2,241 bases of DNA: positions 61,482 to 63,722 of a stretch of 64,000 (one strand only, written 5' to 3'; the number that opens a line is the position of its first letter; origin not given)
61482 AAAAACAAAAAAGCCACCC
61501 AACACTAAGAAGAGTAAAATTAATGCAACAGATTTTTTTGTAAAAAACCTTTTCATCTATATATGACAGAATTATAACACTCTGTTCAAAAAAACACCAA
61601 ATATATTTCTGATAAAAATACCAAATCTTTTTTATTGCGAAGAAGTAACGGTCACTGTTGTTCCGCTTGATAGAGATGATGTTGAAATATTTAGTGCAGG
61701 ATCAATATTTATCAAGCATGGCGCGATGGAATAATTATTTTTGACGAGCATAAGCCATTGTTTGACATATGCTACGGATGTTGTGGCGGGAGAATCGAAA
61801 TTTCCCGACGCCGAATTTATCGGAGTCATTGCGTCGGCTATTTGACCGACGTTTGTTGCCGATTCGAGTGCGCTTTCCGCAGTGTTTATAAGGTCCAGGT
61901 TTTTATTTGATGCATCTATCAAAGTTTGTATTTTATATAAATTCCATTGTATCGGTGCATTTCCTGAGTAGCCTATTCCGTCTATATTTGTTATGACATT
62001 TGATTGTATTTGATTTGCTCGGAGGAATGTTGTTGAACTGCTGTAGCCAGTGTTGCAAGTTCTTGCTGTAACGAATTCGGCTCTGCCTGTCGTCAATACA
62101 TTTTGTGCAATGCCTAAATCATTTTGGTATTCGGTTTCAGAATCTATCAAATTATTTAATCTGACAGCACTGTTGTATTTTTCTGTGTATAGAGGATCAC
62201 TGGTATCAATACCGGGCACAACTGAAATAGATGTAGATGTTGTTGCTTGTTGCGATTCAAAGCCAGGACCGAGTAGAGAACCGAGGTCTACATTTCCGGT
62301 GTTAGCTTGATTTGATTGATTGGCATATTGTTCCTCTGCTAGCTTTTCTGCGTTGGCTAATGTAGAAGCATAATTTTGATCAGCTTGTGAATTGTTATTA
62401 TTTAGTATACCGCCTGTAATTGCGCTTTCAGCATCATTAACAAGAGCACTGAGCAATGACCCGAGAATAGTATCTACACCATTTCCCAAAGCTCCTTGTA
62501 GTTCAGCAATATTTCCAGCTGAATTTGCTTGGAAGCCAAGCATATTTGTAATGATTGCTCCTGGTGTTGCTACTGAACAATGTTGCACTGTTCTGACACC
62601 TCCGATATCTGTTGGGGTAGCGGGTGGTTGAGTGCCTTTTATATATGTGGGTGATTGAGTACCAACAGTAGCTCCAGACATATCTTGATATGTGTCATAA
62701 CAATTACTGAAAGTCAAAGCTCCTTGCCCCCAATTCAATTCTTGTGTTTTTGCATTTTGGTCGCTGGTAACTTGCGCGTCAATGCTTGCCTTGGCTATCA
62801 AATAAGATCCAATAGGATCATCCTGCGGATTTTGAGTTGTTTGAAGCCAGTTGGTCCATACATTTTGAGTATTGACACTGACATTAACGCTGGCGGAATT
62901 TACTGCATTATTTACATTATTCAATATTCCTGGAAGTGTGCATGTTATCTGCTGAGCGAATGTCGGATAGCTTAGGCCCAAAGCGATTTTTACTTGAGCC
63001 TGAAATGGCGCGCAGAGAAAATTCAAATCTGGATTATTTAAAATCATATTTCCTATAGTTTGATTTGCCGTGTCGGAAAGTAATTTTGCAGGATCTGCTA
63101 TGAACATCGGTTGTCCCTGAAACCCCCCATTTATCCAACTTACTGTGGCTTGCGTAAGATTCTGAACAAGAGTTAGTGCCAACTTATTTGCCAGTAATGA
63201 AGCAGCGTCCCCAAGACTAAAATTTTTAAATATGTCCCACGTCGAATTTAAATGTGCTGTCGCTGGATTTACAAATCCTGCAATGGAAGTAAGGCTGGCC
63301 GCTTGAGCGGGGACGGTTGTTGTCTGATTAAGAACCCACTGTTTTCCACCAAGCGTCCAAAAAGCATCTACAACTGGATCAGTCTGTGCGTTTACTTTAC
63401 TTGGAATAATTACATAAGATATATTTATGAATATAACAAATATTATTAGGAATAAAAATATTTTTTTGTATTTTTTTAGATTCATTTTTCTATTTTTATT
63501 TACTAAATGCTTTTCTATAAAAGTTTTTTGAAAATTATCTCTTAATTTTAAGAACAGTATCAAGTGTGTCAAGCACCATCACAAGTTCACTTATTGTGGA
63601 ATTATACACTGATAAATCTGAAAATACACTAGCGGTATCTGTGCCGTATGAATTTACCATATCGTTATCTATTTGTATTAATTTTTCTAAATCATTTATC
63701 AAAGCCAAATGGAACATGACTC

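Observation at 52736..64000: Ten-gene type-IV-secretion-like cluster next to the origin, without relaxase or coupling protein in the window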

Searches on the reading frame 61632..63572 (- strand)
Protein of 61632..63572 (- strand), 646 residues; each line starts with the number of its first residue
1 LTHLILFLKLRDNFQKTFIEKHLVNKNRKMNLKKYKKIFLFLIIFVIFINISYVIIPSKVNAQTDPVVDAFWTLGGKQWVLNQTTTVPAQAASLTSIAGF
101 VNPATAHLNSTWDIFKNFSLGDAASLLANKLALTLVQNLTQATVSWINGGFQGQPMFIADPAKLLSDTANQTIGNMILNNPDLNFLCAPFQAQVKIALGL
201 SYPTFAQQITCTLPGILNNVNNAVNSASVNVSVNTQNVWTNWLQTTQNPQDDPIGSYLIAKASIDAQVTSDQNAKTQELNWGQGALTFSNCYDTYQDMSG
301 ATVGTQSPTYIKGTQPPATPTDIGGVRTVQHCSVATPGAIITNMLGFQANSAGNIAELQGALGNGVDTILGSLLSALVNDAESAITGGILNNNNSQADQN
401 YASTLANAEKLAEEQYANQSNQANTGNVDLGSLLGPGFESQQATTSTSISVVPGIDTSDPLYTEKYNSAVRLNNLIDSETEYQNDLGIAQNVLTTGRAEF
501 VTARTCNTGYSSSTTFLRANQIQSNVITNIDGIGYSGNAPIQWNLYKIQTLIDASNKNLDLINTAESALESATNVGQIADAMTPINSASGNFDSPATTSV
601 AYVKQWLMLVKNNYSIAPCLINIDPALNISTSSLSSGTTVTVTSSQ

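Call 3: search_protein_families(library=pfam, max_evalue=0.1, proteins=[window:61632-63572:-])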
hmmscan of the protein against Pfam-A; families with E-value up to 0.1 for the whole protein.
window:61632-63572:- (646 aa): 1 family
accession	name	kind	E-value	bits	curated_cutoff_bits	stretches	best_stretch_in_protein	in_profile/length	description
PF12611.13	Flagellar_put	-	0.031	14.5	21.1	1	520-532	9-21/24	Putative flagellar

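Call 4: search_protein_families(library=ncbifam, max_evalue=0.1, proteins=[window:61632-63572:-])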
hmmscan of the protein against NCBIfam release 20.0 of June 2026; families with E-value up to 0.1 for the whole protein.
window:61632-63572:- (646 aa): 0 families

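Call 8: find_encoding_contigs(protein=window:61632-63572:-, flank=10000, max_places=6)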
Protein window:61632-63572:- (646 aa): no gene with exactly this product is on record in the collection.

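Call 33: search_solved_structures(query=A3, max_evalue=1)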
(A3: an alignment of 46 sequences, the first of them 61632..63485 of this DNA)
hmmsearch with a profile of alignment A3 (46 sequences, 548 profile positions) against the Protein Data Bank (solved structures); distinct sequences matched with E-value up to 1: 7.
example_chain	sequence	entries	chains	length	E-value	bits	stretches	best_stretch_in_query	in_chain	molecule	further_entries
8qca_E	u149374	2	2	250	0.039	16.1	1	319-409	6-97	Superkiller protein 7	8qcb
4uos_A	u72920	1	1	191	0.23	13.5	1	352-524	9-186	DESIGNED HELICAL BUNDLE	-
8qbw_A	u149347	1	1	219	0.41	12.7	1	363-497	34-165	Phage shock protein A, PspA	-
8qbr_A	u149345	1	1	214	0.61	12.1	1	363-497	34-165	Membrane-associated protein Vipp1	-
3kaa_A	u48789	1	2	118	0.64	12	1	234-300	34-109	Hepatitis A virus cellular receptor 2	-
2oyp_A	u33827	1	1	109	0.67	12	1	234-299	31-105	Hepatitis A virus cellular receptor 2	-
8qbv_A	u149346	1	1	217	0.74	11.8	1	363-497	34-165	Membrane-associated protein Vipp1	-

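Call 35: search_protein_families(library=pfam, alignment_id=A3, max_evalue=0.05)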
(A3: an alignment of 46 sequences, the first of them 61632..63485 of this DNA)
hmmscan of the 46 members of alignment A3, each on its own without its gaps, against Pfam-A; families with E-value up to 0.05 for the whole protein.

A. member 1, window:61632-63485:- (617 aa): 1 family
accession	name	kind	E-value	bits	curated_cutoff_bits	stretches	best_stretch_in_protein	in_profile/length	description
PF12611.13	Flagellar_put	-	0.029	14.6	21.1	0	491-503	9-21/24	Putative flagellar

B. families by the number of members that match (of 46 scanned): 21 families
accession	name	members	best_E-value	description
PF22633.2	F5_F8_type_C_2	8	2.7e-12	NedA-like, galactose-binding domain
PF00754.31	F5_F8_type_C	7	4e-08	F5/8 type C domain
PF13605.11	DUF4141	7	1.2e-05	Domain of unknown function (DUF4141)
PF24611.2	Spectrin_Anc-1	2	0.03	Nuclear anchorage protein 1, spectrin-like repeat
PF16403.11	Bact_surface_Ig-like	1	3.4e-16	Bacterial surface protein, Ig-like domain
PF18998.6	Flg_new_2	1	0.00026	Divergent InlB B-repeat domain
PF07765.17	KIP1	1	0.0016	KIP1-like protein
PF18795.7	HSM3_N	1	0.0018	DNA mismatch repair protein HSM3, N terminal domain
PF25014.1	NET2A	1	0.0052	NET2A-like domain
PF11106.13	YjbE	1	0.01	Exopolysaccharide production protein YjbE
PF21097.3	SR_plectin_7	1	0.011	Spectrin repeat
PF16072.10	DUF4813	1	0.015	Domain of unknown function (DUF4813)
PF11353.13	DUF3153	1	0.018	Protein of unknown function (DUF3153)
PF13075.11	DUF3939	1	0.019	Protein of unknown function (DUF3939)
PF05783.17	DLIC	1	0.021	Dynein light intermediate chain (DLIC)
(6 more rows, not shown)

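Call 47: find_homologous_proteins(query=window:61632-63485:-, max_evalue=0.00001)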
Query window:61632-63485:- (617 aa): 9 proteins with E <= 0.00001 among 8000 candidates.
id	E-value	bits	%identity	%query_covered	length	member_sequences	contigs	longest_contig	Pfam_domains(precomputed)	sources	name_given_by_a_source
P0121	0.0e+0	1340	100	100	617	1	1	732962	-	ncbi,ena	-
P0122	0.0e+0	1215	91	100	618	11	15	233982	-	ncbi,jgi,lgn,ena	jgi:hypothetical protein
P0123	1.6e-215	736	58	100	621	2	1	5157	-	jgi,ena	-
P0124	1.5e-107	379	38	94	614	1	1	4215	-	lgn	-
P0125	2.1e-99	352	39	82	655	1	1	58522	-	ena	-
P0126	3.9e-99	351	41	86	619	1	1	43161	-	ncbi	-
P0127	1.9e-97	346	33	82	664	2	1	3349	-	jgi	-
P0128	1.6e-95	339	37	97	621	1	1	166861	-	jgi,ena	-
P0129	6.9e-93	331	35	97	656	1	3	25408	-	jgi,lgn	jgi:hypothetical protein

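Call 48: find_encoding_contigs(protein=P0121, flank=10000, max_places=3)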
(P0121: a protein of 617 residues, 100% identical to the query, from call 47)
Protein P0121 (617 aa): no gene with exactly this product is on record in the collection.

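Call 51: find_encoding_contigs(protein=P0122, flank=10000, max_places=2)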
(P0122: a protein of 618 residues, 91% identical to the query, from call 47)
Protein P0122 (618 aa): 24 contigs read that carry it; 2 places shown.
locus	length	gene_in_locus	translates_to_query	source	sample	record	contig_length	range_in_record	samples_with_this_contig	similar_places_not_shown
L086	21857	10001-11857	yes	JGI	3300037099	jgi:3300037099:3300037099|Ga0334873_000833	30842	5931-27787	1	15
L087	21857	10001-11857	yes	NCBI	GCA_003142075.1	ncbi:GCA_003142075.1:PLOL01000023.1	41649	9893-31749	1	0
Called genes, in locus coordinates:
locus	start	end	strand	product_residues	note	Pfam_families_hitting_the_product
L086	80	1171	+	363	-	-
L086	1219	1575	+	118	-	PF01258:zf-dskA_traR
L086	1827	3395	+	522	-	PF05362:Lon_C (weak), PF13541:ChlI, PF00493:MCM, PF00158:Sigma54_activat (faint), PF01078:Mg_chelatase, PF00004:AAA (faint), PF07728:AAA_5, PF13335:Mg_chelatase_C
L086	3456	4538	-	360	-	PF23446:LysM1_NFP_LYK (faint), PF01476:LysM, PF23473:LysM3_LYK4_5 (weak), PF01476:LysM, PF01551:Peptidase_M23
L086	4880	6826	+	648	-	PF00580:UvrD-helicase, PF13245:AAA_19, PF01443:Viral_helicase1 (faint), PF13087:AAA_12 (faint), PF13361:UvrD_C, PF13538:UvrD_C_2 (weak)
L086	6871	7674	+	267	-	PF00398:RrnaAD, PF13649:Methyltransf_25 (weak)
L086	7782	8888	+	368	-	PF01471:PG_binding_1 (weak)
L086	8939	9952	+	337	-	PF18884:TSP3_bac (faint)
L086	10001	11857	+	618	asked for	-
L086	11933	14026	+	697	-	-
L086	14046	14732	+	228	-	-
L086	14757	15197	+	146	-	PF12666:PrgI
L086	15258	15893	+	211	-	PF26593:TraC-like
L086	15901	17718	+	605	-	PF19044:P-loop_TraG, PF01935:DUF87 (weak), PF12846:AAA_10 (weak)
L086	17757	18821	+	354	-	PF13927:Ig_3 (faint)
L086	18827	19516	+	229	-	-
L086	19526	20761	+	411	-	-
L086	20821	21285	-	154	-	PF13083:KH_KhpA-B (weak), PF01424:R3H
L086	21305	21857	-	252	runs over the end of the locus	PF02096:60KD_IMP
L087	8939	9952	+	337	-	PF18884:TSP3_bac (faint)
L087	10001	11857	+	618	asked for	-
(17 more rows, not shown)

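Call 53: search_protein_families(library=pfam, max_evalue=0.05, proteins=[L086:7782-8888:+, L086:8939-9952:+])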
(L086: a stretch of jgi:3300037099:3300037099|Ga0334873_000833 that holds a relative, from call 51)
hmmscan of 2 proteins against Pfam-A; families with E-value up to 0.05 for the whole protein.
L086:7782-8888:+ (368 aa): 1 family
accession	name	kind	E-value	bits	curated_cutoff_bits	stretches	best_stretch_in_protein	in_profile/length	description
PF01471.23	PG_binding_1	-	2.6e-10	40.8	23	1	72-114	1-43/57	Putative peptidoglycan binding domain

L086:8939-9952:+ (337 aa): 1 family
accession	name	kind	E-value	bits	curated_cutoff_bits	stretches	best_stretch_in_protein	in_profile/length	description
PF18884.5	TSP3_bac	-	5.7e-10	39.3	25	2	59-79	1-21/22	Bacterial TSP3 repeat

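Call 66: predict_structure(alignment_id=A7)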
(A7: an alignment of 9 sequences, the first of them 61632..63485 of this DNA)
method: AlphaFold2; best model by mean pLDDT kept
length: 617 residues; sequences in the alignment: 9
mean_pLDDT: 46.5   pTM: 0.33
mean pLDDT of the five models: 46.5, 45.9, 44.5, 43.0, 42.7
residues with pLDDT >= 90: 4; 70-90: 126; 50-70: 85; < 50: 402
segments of 3 or more residues with pLDDT < 50: 1-14, 16-259, 304-430, 559-561, 606-617
pLDDT, mean of each block of 10 residues (from residue 1): 40 47 29 24 26 24 21 24 27 29 36 38 29 36 43 42 30 32 42 32 27 30 30 35 34 33 71 64 60 61 46 31 30 27 33 30 37 40 39 30 26 24 30 60 69 79 88 88 82 86 66 78 77 75 66 66 54 83 84 85 49 26
secondary structure, 60 per line:
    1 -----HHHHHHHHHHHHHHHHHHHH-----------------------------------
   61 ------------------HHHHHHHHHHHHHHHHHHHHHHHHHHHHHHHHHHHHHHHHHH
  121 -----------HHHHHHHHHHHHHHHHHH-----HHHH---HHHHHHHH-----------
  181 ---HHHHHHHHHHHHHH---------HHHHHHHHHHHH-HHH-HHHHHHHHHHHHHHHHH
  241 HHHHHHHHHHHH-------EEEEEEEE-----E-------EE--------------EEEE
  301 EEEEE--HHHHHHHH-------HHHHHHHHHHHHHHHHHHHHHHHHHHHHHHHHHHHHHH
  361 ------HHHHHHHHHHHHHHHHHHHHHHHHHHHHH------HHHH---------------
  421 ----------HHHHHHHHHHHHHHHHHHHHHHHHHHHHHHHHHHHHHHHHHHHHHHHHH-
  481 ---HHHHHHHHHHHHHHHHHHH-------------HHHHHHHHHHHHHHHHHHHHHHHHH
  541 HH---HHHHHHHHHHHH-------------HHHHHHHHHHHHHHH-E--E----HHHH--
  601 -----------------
elements in order: H6-25 H79-120 H132-149 H155-158 H162-169 H184-197 H207-218 H224-252 E260-267 E297-305 H308-315 H323-360 H367-395 H402-405 H431-479 H484-502 H516-542 H546-557 H571-585 H595-598

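Call 70: fold_search(model_id=the predicted structure, library=pdb)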
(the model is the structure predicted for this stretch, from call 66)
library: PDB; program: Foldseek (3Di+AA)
matches with E <= 10: 292; with E <= 0.001: 0
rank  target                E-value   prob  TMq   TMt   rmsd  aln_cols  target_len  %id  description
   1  5xsj_L                2.8e-01  0.25  0.08  0.30  19.8       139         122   16  XylFII-LytSN complex (released 2017-08-02)
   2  4m70_L                3.3e-01  0.30  0.08  0.36  19.1       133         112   12  Crystal structure of potato Rx-CC domain in complex with RanGAP2-WPP domain (released 2013-11-13)
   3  6s18_A                3.5e-01  0.33  0.11  0.36  21.0       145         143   10  Ligand binding domain of the P. putida receptor PcaY_PP in complex with glycerol (released 2020-10-21)
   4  4m70_H                3.9e-01  0.30  0.09  0.37  18.9       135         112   12  Crystal structure of potato Rx-CC domain in complex with RanGAP2-WPP domain (released 2013-11-13)
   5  8iyj_S0               3.9e-01  0.20  0.10  0.18  35.4       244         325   11  Cryo-EM structure of the 48-nm repeat doublet microtubule from mouse sperm (released 2023-07-05)
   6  8to0_AD               4.6e-01  0.30  0.13  0.21  27.0       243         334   12  48-nm repeating structure of doublets from mouse sperm flagella (released 2023-11-01)
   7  4m70_I                4.8e-01  0.30  0.08  0.38  19.2       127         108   12  Crystal structure of potato Rx-CC domain in complex with RanGAP2-WPP domain (released 2013-11-13)
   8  8otz_C7               5.7e-01  0.47  0.15  0.21  27.6       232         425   12  48-nm repeat of the native axonemal doublet microtubule from bovine sperm (released 2023-11-22)
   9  4m70_A                5.7e-01  0.33  0.08  0.40  18.8       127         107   12  Crystal structure of potato Rx-CC domain in complex with RanGAP2-WPP domain (released 2013-11-13)
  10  4m70_Q                5.7e-01  0.30  0.08  0.40  18.8       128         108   14  Crystal structure of potato Rx-CC domain in complex with RanGAP2-WPP domain (released 2013-11-13)
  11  6s1a_A                5.7e-01  0.18  0.10  0.32  20.5       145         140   13  Ligand binding domain of the P. putida receptor PcaY_PP (released 2020-10-21)
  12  5xsd_L                5.7e-01  0.16  0.08  0.31  20.0       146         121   17  XylFII-LytSN complex mutant - D103A (released 2017-08-02)
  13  9fqr_F5               6.3e-01  0.33  0.13  0.21  28.1       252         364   12  96-nm repeat of axonemal doublet microtubules from bovine sperm (released 2025-03-26)
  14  6s37_A                6.7e-01  0.21  0.11  0.36  21.2       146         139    8  Ligand binding domain of the P. putida receptor PcaY_PP in complex with salicylic acid (released 2020-10-21)
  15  8iyj_S5               6.7e-01  0.12  0.10  0.16  30.6       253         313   11  Cryo-EM structure of the 48-nm repeat doublet microtubule from mouse sperm (released 2023-07-05)
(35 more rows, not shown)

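Call 89: search_protein_representatives(alignment_id=A7)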
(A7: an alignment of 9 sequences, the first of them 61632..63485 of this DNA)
Query: 9 sequences, 624 profile positions. Proteins with E-value up to 0.001 (for the whole library): 4273; up to 1e-10: 3319; up to 1e-30: 1233. The best 150 are listed.
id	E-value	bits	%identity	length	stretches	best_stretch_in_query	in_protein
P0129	4.6e-274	927.1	-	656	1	1-619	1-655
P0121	3.2e-268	907.8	-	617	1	1-623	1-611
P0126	1.1e-257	873.0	-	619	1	1-622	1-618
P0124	6.0e-253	857.3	-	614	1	3-615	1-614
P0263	1.8e-212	723.6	-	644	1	1-622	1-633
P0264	1.5e-209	714.0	-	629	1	1-620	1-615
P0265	1.0e-198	678.2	-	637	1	2-610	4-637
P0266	3.5e-190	650.0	-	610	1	9-620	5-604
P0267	2.9e-184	630.4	-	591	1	1-618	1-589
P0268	4.3e-181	620.0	-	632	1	1-614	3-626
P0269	2.1e-176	604.5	-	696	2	59-622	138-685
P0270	5.6e-175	599.8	-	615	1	1-622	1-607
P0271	3.9e-170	583.8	-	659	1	1-618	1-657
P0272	1.4e-168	578.6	-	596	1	1-619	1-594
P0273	7.2e-162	556.5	-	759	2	1-403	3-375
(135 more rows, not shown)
